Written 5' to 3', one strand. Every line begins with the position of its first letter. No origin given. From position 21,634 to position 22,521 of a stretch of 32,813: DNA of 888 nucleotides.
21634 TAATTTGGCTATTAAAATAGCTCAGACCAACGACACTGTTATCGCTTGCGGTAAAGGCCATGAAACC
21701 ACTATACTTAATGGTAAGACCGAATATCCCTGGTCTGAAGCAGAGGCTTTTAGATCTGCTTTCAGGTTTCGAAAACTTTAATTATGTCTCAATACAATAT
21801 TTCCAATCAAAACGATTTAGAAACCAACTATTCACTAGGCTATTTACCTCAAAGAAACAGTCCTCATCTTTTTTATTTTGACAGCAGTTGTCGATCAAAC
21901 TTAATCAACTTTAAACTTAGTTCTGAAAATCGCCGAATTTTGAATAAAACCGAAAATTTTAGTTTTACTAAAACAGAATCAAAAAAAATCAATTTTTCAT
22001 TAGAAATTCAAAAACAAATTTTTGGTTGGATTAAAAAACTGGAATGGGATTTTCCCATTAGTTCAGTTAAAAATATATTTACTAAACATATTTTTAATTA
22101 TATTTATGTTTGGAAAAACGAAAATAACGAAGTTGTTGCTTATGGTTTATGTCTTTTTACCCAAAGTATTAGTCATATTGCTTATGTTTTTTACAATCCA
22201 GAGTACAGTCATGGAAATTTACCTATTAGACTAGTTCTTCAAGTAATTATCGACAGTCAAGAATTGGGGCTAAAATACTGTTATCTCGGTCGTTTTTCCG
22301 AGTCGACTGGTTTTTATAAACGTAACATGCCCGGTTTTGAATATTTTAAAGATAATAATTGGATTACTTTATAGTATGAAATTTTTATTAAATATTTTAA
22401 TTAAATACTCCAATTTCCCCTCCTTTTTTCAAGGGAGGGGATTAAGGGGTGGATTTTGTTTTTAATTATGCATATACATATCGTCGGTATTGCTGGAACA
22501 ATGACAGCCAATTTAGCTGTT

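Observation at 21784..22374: Bpt/ATE-like aminoacyl-tRNA transferase wedged between murE and the Mpl-like ligase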

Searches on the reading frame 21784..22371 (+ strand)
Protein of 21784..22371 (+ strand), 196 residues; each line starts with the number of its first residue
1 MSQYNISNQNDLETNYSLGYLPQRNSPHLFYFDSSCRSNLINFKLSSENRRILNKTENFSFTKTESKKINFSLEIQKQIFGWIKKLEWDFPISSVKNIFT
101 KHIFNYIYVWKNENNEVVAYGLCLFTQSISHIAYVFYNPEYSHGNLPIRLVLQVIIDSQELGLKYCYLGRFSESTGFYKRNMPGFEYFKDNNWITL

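Call 3: search_protein_families(library=pfam, proteins=[window:21784-22371:+], max_evalue=1)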
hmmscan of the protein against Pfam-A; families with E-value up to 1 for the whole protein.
window:21784-22371:+ (196 aa): 1 family
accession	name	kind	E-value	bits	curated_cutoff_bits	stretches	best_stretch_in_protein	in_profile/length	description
PF04377.21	ATE_C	-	9.1e-06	26.7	25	1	97-173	28-104/122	Arginine-tRNA-protein transferase, C terminus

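Call 4: search_protein_families(library=ncbifam, proteins=[window:21784-22371:+], max_evalue=1)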
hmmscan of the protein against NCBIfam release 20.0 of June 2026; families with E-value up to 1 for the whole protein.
window:21784-22371:+ (196 aa): 8 families
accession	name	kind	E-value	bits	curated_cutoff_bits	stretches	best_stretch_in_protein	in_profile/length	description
NF002343.0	PRK01305.1-4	equivalog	8.2e-07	28.5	267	1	101-194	145-242/256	arginyltransferase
NF002344.0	PRK01305.2-1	equivalog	9.5e-07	28.7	252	1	35-174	64-208/241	arginyltransferase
NF002346.0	PRK01305.2-3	equivalog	5.4e-06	26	170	1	36-193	81-242/247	arginyltransferase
NF002341.0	PRK01305.1-1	equivalog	1.2e-05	25.1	252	1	124-195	167-239/247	arginyltransferase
NF002345.0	PRK01305.2-2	equivalog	2.1e-05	24.7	246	1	35-171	68-204/230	arginyltransferase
NF002342.0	PRK01305.1-3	equivalog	0.00024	20.8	205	1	42-196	80-238/239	arginyltransferase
NF002347.0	PRK01305.2-4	equivalog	0.013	15.4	358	1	37-193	71-230/236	arginyltransferase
TIGR01575.1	rimI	equivalog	0.049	13.8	86.4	1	106-168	32-94/132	ribosomal protein S18-alanine N-acetyltransferase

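Call 12: find_homologous_proteins(query=window:21784-22371:+, max_evalue=0.001)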
Query window:21784-22371:+ (196 aa): 552 proteins with E <= 0.001 among 587 candidates; the best 120 are listed.
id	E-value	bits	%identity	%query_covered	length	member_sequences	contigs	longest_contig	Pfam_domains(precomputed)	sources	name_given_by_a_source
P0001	3.9e-128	443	100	100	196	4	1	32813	PF04377.22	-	-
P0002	1.2e-106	373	83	100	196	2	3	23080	PF04377.22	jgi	-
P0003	1.7e-91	323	70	99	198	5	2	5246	PF04377.22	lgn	-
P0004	1.4e-90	320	70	100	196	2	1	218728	PF04377.22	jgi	jgi:arginyl-tRNA--protein-N-Asp/Glu arginylyltransferase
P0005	5.9e-90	318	71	100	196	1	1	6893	-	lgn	-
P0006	6.1e-90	318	71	99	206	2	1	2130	PF04377.22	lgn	-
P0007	1.1e-89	317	68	100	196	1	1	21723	PF04377.22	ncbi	-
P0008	1.6e-89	317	69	99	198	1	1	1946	PF04377.22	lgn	-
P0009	3.0e-89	316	68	100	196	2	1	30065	-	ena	-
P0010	5.9e-89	315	69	99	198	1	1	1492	PF04377.22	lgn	-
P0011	1.5e-88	314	68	100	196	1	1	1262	-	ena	-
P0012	1.9e-88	313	67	100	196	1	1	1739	PF04377.22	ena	-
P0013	2.0e-88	313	67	100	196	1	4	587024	PF04377.22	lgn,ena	-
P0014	2.9e-88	313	67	100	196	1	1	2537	-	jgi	jgi:arginyl-tRNA--protein-N-Asp/Glu arginylyltransferase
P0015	4.6e-88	312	68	98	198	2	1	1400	-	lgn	-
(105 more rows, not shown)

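Call 16: search_solved_structures(query=A1, max_evalue=10, show_alignments=3)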
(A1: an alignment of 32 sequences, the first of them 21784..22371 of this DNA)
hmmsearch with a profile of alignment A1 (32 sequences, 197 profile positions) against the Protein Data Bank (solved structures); distinct sequences matched with E-value up to 10: 2.
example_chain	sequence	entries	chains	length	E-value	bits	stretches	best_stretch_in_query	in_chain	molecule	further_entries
3d8p_A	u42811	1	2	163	0.17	14.8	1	110-181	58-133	acetyltransferase of GNAT family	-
9wf7_A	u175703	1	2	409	0.29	14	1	139-188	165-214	Inactive (1R,4R,5S)-(-)-guaia-6,10(14)-diene synthase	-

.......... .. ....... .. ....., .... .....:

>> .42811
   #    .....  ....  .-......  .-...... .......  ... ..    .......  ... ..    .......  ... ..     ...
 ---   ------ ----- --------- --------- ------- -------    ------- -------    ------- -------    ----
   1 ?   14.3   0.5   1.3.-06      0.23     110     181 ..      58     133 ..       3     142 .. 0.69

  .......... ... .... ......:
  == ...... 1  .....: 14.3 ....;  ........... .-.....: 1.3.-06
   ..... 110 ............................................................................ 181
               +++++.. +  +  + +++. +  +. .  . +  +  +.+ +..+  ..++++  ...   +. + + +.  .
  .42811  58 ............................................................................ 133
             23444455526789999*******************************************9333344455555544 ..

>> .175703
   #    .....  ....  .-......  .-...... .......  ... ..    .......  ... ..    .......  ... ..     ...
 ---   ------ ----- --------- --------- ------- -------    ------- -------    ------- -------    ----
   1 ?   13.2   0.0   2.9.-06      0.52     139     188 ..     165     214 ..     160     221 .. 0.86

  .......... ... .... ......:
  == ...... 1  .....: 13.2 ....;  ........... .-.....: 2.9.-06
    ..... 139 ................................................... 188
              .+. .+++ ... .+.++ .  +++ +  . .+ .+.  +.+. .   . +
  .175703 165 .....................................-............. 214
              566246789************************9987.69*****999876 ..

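Call 17: find_related_loci(query=A1, collection=genome_contigs, flank=8000)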
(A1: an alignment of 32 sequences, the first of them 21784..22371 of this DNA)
Query A1 (196 aa) in genome_contigs; peptide patterns used: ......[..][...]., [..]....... (x = any residue, [..] = any of these).
599 stretches matched a pattern (row limit reached: there are more); 519 encode a relative of the query (tblastn E <= 1e-3); the best 80 are kept; 79 distinct loci.
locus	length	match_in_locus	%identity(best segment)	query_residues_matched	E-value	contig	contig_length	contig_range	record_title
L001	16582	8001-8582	69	1-194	3e-94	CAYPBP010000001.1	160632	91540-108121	MAG TPA_asm: uncultured Gammaproteobacteria bacterium isolate SRP192927_co5_99 genome assembly, contig: NODE_28_length_1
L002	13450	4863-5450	67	1-196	5e-89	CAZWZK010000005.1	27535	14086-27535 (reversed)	MAG TPA_asm: uncultured Gammaproteobacteria bacterium isolate SRP294416_co1_742 genome assembly, contig: NODE_3135_lengt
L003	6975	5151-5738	66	1-196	3e-89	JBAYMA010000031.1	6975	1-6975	MAG: Candidatus Shapirobacteria bacterium isolate SO_2016_LW1_28 scaffold15890_LW64-88_2016, whole genome shotgun sequen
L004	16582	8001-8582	66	1-194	4e-89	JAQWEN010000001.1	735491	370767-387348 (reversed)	MAG: Candidatus Shapirobacteria bacterium isolate STF2_76 NODE_1_length_735491_cov_9.474058_Sandtown_F2, whole genome sh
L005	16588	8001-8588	68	1-196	6e-89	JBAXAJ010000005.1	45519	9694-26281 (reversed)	MAG: Candidatus Shapirobacteria bacterium isolate ELA138 MAG138_5, whole genome shotgun sequence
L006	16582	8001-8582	65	1-194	1e-88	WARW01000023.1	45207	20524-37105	MAG: Patescibacteria group bacterium isolate AMAZON02 genome_23, whole genome shotgun sequence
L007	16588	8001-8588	65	1-196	2e-88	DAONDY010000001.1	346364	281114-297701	MAG TPA_asm: Candidatus Woesebacteria bacterium isolate AMR_MDS_3883 NODE_4_length_346364_cov_10.752952, whole genome sh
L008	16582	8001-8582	67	1-194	2e-87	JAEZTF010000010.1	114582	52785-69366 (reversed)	MAG: Candidatus Parcubacteria bacterium isolate OH_PDB_36 k127_1581811, whole genome shotgun sequence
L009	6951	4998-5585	65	1-196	2e-87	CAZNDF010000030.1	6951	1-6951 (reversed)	MAG TPA_asm: uncultured Gammaproteobacteria bacterium isolate SRP192927_co2_67 genome assembly, contig: NODE_23862_lengt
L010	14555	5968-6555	65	1-196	2e-87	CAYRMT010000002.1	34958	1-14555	MAG TPA_asm: uncultured Gammaproteobacteria bacterium isolate SRP192927_co2_434 genome assembly, contig: NODE_1483_lengt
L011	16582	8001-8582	64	1-194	2e-87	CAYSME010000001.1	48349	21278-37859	MAG TPA_asm: uncultured Gammaproteobacteria bacterium isolate SRP192927_co6_55 genome assembly, contig: NODE_1038_length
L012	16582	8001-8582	66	1-194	5e-87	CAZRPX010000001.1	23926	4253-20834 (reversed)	MAG TPA_asm: uncultured Gammaproteobacteria bacterium isolate SRP263991_co4_303 genome assembly, contig: NODE_2706_lengt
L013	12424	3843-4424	65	1-194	3e-86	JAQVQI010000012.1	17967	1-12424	MAG: Candidatus Shapirobacteria bacterium isolate STF1_223 NODE_8018_length_17967_cov_5.508184_Sandtown_F1, whole genome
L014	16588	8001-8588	62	1-196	3e-86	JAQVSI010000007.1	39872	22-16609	MAG: Candidatus Shapirobacteria bacterium isolate STF1_270 NODE_1975_length_39872_cov_4.129148_Sandtown_F1, whole genome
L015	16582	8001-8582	66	1-194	3e-85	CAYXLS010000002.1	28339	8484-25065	MAG TPA_asm: uncultured Gammaproteobacteria bacterium isolate SRP192927_co7_326 genome assembly, contig: NODE_2716_lengt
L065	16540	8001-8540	32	16-193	5e-32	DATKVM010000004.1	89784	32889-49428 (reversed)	MAG TPA_asm: Patescibacteria group bacterium isolate SMAG_U14133 k141_602992, whole genome shotgun sequence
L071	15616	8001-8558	35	8-191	2e-24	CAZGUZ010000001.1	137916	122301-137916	MAG TPA_asm: uncultured Candidatus Saccharibacteria bacterium isolate SRP219642_co7_221 genome assembly, contig: NODE_10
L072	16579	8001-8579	35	7-195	1e-23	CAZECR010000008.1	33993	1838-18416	MAG TPA_asm: uncultured Gammaproteobacteria bacterium isolate SRP286056_co1_68 genome assembly, contig: NODE_1364_length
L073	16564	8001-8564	30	9-195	5e-23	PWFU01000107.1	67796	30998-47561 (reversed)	MAG: Candidatus Dojkabacteria bacterium isolate T1Sed10_24 T1-Sed10-C188, whole genome shotgun sequence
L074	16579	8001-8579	34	7-195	1e-22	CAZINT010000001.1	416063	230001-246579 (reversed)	MAG TPA_asm: uncultured Gammaproteobacteria bacterium isolate SRP257259_co1_139 genome assembly, contig: NODE_10_length_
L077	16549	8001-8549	31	8-193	8e-22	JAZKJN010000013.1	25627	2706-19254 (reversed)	MAG: Patescibacteria group bacterium isolate ADI_DC_SW_02_SPN_11032020-bin123 DCSW02SPN_B123_0_000000000013, whole genom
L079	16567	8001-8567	31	7-194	2e-21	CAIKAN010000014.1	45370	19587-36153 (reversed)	uncultured bacterium isolate AM-2014_bin-3203 genome assembly, contig: bin-3203:14/99, whole genome shotgun sequence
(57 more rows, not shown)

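Call 20: predict_structure(alignment_id=A1)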
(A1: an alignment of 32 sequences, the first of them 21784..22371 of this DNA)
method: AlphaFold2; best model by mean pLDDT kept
length: 196 residues; sequences in the alignment: 32
mean_pLDDT: 92.4   pTM: 0.89
mean pLDDT of the five models: 92.4, 89.7, 88.8, 88.7, 86.5
residues with pLDDT >= 90: 153; 70-90: 39; 50-70: 4; < 50: 0
segments of 3 or more residues with pLDDT < 50: none
pLDDT, mean of each block of 10 residues (from residue 1): 82 93 91 93 93 96 95 95 93 91 96 97 96 95 92 97 95 74 92 90
secondary structure, 60 per line:
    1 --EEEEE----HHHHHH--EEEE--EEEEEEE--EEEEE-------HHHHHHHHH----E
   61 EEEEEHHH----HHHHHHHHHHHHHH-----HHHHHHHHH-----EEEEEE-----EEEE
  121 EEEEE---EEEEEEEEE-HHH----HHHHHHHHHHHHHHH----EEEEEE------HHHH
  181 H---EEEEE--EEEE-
elements in order: E3-7 H12-17 E20-23 E26-32 E35-39 H47-55 E60-65 H73-86 H92-100 E106-111 E117-125 E129-137 H146-160 E165-170 H177-181 E185-189 E192-195

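Call 24: fold_search(model_id=the predicted structure, library=pdb)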
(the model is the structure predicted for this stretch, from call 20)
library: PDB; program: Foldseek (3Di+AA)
matches with E <= 10: 1058; with E <= 0.001: 204
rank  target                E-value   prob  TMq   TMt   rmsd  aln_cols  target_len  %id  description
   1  8tzv_A                1.7e-09  1.00  0.69  0.42   5.1       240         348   15  Apo form of human ATE1 (released 2024-08-14)
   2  8e3s                  5.4e-08  1.00  0.74  0.32   4.5       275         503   14  CryoEM structure of yeast Arginyltransferase 1 (ATE1) (released 2023-04-26)
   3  9j8q_A                1.1e-07  1.00  0.57  0.16   8.2       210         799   14  MprF from Pseudomonas aeruginosa in GDN micelle, C2 symmetry (released 2025-09-03)
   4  7tif_E                1.2e-07  1.00  0.68  0.31   4.0       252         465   13  2.85 Angstroem crystal structure of Arginyltransferase 1 (ATE1) from Saccharomyces cerevisiae (released 2022-09-14)
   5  7wfx_A                1.5e-07  1.00  0.70  0.30   4.2       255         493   12  EVAA-KlAte1 (released 2022-09-14)
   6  4v36_B                1.5e-07  1.00  0.55  0.37   8.0       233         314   14  The structure of L-PGS from Bacillus licheniformis (released 2015-08-19)
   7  8j6v_J                1.8e-07  1.00  0.65  0.30   4.4       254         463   12  Structure of yeast Arginyl-tRNA-protein transferase 1 (released 2023-06-07)
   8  7tif_A                2.0e-07  1.00  0.67  0.30   4.0       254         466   13  2.85 Angstroem crystal structure of Arginyltransferase 1 (ATE1) from Saccharomyces cerevisiae (released 2022-09-14)
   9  7tif_F                2.4e-07  1.00  0.67  0.31   3.9       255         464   13  2.85 Angstroem crystal structure of Arginyltransferase 1 (ATE1) from Saccharomyces cerevisiae (released 2022-09-14)
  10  7wg2                  2.6e-07  1.00  0.71  0.31   4.0       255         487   13  EVAA-KlAte1 (released 2022-09-14)
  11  7tif_L                2.6e-07  1.00  0.67  0.32   3.9       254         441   13  2.85 Angstroem crystal structure of Arginyltransferase 1 (ATE1) from Saccharomyces cerevisiae (released 2022-09-14)
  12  7tif_K                2.8e-07  1.00  0.67  0.31   4.2       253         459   13  2.85 Angstroem crystal structure of Arginyltransferase 1 (ATE1) from Saccharomyces cerevisiae (released 2022-09-14)
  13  7tif_H                2.8e-07  1.00  0.64  0.30   5.5       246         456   13  2.85 Angstroem crystal structure of Arginyltransferase 1 (ATE1) from Saccharomyces cerevisiae (released 2022-09-14)
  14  4v36_A                3.3e-07  1.00  0.53  0.34   7.3       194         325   15  The structure of L-PGS from Bacillus licheniformis (released 2015-08-19)
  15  8j6v_D                3.8e-07  1.00  0.66  0.30   4.1       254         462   12  Structure of yeast Arginyl-tRNA-protein transferase 1 (released 2023-06-07)
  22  7tif_G                7.1e-07  1.00  0.67  0.31   4.1       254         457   12  2.85 Angstroem crystal structure of Arginyltransferase 1 (ATE1) from Saccharomyces cerevisiae (released 2022-09-14)
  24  7tif_C                7.1e-07  1.00  0.64  0.29   5.4       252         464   13  2.85 Angstroem crystal structure of Arginyltransferase 1 (ATE1) from Saccharomyces cerevisiae (released 2022-09-14)
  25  7wg1_A                7.6e-07  1.00  0.75  0.33   4.1       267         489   13  DVAA-KlAte1 (released 2022-09-14)
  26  7tif_D                8.6e-07  1.00  0.65  0.30   4.2       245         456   13  2.85 Angstroem crystal structure of Arginyltransferase 1 (ATE1) from Saccharomyces cerevisiae (released 2022-09-14)
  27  7wg1_B                8.6e-07  1.00  0.70  0.31   4.7       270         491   13  DVAA-KlAte1 (released 2022-09-14)
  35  7tif_J                1.3e-06  1.00  0.67  0.31   4.0       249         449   13  2.85 Angstroem crystal structure of Arginyltransferase 1 (ATE1) from Saccharomyces cerevisiae (released 2022-09-14)
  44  7tif_B                2.8e-06  1.00  0.66  0.30   3.9       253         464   13  2.85 Angstroem crystal structure of Arginyltransferase 1 (ATE1) from Saccharomyces cerevisiae (released 2022-09-14)
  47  1xf8                  3.9e-06  1.00  0.55  0.35   8.7       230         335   12  Crystal Structure of Weissella viridescens FemX (Y254F) Mutant (released 2005-05-31)
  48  7tif_I                5.7e-06  1.00  0.66  0.31   4.0       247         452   13  2.85 Angstroem crystal structure of Arginyltransferase 1 (ATE1) from Saccharomyces cerevisiae (released 2022-09-14)
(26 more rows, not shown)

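Call 28: search_protein_representatives(alignment_id=A1)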
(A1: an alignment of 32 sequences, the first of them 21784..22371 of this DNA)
Query: 32 sequences, 197 profile positions. Proteins with E-value up to 0.001 (for the whole library): 237; up to 1e-10: 97; up to 1e-30: 16. The best 150 are listed.
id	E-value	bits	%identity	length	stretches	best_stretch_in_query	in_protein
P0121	9.9e-76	270.1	-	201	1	4-197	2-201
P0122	6.1e-70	251.2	-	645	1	1-195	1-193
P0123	3.5e-66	239.0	-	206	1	8-196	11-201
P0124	3.1e-49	183.7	-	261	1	8-194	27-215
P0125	5.9e-47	176.2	-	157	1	1-109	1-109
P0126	3.4e-44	167.2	-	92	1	112-197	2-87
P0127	3.0e-40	154.3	-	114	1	4-120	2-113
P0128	9.8e-39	149.4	-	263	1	10-194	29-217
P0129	1.0e-38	149.3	-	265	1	10-194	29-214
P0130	3.3e-38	147.7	-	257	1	12-194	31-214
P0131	5.4e-37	143.7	-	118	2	1-80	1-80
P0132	5.8e-35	137.1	-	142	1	3-111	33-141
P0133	1.7e-33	132.3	-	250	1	11-194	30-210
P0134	1.9e-33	132.1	-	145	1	4-104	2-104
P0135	7.1e-33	130.3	-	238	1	12-194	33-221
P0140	1.8e-25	106.1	-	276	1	8-194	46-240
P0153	6.2e-19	84.8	-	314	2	113-191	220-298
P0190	1.0e-14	71.0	-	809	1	12-195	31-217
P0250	2.9e-08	50.0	-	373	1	4-195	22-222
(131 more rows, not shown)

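Call 30: search_protein_families(library=pfam, proteins=[P0122, P0190, P0250, P0124, P0128, P0140, P0153], max_evalue=0.01)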
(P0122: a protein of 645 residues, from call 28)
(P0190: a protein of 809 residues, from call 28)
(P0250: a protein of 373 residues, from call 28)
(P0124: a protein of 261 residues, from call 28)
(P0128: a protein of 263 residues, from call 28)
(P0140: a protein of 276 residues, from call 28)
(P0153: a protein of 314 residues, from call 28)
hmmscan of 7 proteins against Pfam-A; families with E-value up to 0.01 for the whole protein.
P0122 (645 aa): 4 families
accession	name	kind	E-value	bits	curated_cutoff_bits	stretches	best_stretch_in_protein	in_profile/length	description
PF08245.18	Mur_ligase_M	-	4e-09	37.1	24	1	325-457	1-146/200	Mur ligase middle domain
PF01225.30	Mur_ligase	-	8.6e-08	32.9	21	1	221-319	2-93/95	Mur ligase family, catalytic domain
PF02875.26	Mur_ligase_C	-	1.9e-07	32.4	28.4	1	505-634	1-127/127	Mur ligase, glutamate ligase domain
PF04377.21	ATE_C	-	0.00015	22.8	25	1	95-180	25-109/122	Arginine-tRNA-protein transferase, C terminus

P0190 (809 aa): 3 families
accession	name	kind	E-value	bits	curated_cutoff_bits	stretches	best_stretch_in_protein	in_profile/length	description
PF01326.24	PPDK_N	-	1.2e-43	150.1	27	1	219-471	7-314/328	Pyruvate phosphate dikinase, AMP/ATP-binding domain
PF00391.29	PEP-utilizers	-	2.8e-19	68.9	23.1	1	733-803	2-72/72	PEP-utilising enzyme, mobile domain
PF04377.21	ATE_C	-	5.6e-06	27.4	25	1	145-209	56-120/122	Arginine-tRNA-protein transferase, C terminus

P0250 (373 aa): 3 families
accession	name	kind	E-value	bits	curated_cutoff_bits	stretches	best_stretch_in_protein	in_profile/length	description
PF04377.21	ATE_C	-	8.6e-08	33.3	25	1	108-198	34-101/122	Arginine-tRNA-protein transferase, C terminus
PF13480.13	Acetyltransf_6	-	6.1e-06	26.9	22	1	138-196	78-136/143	Acetyltransferase (GNAT) domain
PF00583.31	Acetyltransf_1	-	0.0088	16.8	20.7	0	123-197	26-101/116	Acetyltransferase (GNAT) family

P0124 (261 aa): 1 family
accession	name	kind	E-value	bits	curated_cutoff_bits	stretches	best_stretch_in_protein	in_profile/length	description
PF13508.13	Acetyltransf_7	-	0.0037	18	27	0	126-187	5-62/84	Acetyltransferase (GNAT) domain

P0128 (263 aa): 1 family
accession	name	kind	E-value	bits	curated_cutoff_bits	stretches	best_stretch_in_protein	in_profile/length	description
PF04377.21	ATE_C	-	8.3e-07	30.1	25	1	99-210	7-120/122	Arginine-tRNA-protein transferase, C terminus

P0140 (276 aa): 1 family
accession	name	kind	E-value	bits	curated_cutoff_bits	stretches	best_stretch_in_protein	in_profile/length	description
PF04377.21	ATE_C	-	6.2e-06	27.3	25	1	159-233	44-120/122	Arginine-tRNA-protein transferase, C terminus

P0153 (314 aa): 2 families
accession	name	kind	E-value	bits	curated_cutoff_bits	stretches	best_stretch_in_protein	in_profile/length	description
PF04377.21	ATE_C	-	4.7e-10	40.6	25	1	176-294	17-120/122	Arginine-tRNA-protein transferase, C terminus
PF13480.13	Acetyltransf_6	-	0.00044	20.9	22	1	223-277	82-136/143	Acetyltransferase (GNAT) domain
